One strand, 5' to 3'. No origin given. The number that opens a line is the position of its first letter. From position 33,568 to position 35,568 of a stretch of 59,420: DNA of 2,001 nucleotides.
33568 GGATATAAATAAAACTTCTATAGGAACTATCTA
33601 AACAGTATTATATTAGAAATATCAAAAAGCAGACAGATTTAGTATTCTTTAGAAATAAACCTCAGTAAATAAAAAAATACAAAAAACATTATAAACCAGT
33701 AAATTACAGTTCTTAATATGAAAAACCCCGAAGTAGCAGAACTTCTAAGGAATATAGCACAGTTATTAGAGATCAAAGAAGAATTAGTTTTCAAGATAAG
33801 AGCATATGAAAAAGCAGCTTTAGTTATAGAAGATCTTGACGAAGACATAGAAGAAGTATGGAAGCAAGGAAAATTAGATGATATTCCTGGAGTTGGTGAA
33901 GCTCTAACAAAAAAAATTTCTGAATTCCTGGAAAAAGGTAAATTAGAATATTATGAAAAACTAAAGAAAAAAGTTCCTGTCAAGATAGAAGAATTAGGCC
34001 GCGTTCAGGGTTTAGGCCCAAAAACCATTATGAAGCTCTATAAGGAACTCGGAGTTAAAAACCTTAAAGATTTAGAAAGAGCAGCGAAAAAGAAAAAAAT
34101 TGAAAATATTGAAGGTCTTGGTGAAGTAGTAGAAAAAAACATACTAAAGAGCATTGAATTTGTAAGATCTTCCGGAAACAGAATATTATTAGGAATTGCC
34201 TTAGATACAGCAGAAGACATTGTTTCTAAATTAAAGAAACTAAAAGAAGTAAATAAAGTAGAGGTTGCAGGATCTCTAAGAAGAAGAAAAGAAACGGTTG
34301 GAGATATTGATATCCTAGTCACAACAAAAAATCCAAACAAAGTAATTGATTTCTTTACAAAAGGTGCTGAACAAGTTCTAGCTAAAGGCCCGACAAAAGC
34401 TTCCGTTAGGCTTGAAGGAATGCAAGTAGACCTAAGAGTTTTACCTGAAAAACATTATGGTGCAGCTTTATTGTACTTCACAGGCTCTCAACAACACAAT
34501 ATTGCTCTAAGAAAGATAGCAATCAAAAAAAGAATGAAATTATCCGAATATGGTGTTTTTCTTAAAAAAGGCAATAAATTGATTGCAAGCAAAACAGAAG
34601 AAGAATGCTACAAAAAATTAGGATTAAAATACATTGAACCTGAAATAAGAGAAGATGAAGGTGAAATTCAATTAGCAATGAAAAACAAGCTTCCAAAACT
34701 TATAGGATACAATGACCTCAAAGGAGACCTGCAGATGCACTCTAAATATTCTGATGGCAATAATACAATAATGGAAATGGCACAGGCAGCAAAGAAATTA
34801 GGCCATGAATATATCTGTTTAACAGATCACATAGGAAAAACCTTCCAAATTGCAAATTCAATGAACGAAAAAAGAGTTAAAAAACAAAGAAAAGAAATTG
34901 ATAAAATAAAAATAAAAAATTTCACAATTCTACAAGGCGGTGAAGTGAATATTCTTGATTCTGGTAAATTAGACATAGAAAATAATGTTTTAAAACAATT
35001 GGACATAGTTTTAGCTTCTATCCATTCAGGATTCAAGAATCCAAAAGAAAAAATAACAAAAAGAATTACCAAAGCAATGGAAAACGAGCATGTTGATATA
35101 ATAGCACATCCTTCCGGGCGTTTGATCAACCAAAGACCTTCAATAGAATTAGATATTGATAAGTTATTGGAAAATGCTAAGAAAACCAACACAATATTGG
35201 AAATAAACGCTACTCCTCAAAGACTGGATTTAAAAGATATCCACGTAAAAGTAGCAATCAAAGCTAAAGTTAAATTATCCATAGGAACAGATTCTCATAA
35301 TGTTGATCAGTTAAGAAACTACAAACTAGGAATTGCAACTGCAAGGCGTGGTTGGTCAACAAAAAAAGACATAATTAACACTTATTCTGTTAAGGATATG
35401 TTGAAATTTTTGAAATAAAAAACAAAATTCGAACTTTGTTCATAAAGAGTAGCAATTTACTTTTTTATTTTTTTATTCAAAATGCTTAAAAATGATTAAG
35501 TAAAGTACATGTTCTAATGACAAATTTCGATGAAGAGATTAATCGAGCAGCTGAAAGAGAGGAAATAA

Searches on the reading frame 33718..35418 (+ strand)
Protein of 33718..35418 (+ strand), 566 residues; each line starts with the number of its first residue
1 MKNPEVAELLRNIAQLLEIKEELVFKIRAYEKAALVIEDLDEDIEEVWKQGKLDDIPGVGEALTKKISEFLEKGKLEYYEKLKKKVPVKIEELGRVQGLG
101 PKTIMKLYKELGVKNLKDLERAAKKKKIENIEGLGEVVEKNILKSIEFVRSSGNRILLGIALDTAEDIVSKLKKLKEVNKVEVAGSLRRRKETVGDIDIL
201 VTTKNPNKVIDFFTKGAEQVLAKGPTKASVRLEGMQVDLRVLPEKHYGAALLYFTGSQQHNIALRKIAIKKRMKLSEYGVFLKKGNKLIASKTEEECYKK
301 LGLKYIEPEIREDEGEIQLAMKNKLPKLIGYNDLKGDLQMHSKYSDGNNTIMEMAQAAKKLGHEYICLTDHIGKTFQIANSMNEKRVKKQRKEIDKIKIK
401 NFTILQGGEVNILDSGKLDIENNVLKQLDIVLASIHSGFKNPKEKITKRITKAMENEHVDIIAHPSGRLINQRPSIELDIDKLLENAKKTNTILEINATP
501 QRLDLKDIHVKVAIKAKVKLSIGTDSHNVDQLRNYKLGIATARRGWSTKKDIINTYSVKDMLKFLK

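Call 39: find_encoding_contigs(protein=window:33718-35418:+, flank=10000, max_places=1)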
Protein window:33718-35418:+ (566 aa): 13 contigs read that carry it; 1 place shown.
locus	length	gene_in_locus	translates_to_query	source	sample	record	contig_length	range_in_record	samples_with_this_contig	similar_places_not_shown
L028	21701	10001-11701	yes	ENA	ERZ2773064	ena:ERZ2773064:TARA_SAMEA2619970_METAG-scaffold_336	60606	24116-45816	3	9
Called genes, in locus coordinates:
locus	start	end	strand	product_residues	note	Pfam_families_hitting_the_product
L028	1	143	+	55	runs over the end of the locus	-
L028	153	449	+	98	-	-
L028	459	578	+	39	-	-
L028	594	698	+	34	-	-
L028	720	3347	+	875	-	PF00690:Cation_ATPase_N, PF00122:E1-E2_ATPase, PF00702:Hydrolase, PF13246:Cation_ATPase, PF12710:HAD (faint), PF00689:Cation_ATPase_C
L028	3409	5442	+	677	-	PF23613:ELP3_N, PF04055:Radical_SAM, PF16199:Radical_SAM_C, PF00583:Acetyltransf_1, PF13673:Acetyltransf_10 (weak)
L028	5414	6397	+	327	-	PF17125:Methyltr_RsmF_N, PF01189:Methyltr_RsmB-F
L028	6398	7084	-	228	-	PF02002:TFIIE_alpha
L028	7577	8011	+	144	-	PF00293:NUDIX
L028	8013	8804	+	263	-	PF01988:VIT1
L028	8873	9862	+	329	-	PF00498:FHA, PF00656:Peptidase_C14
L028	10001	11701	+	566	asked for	PF14716:HHH_8, PF14520:HHH_5 (weak), PF14792:DNA_pol_B_palm (weak), PF14791:DNA_pol_B_thumb, PF02811:PHP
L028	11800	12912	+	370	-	-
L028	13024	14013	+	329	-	PF00044:Gp_dh_N, PF02800:Gp_dh_C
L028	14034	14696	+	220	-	PF03483:B3_4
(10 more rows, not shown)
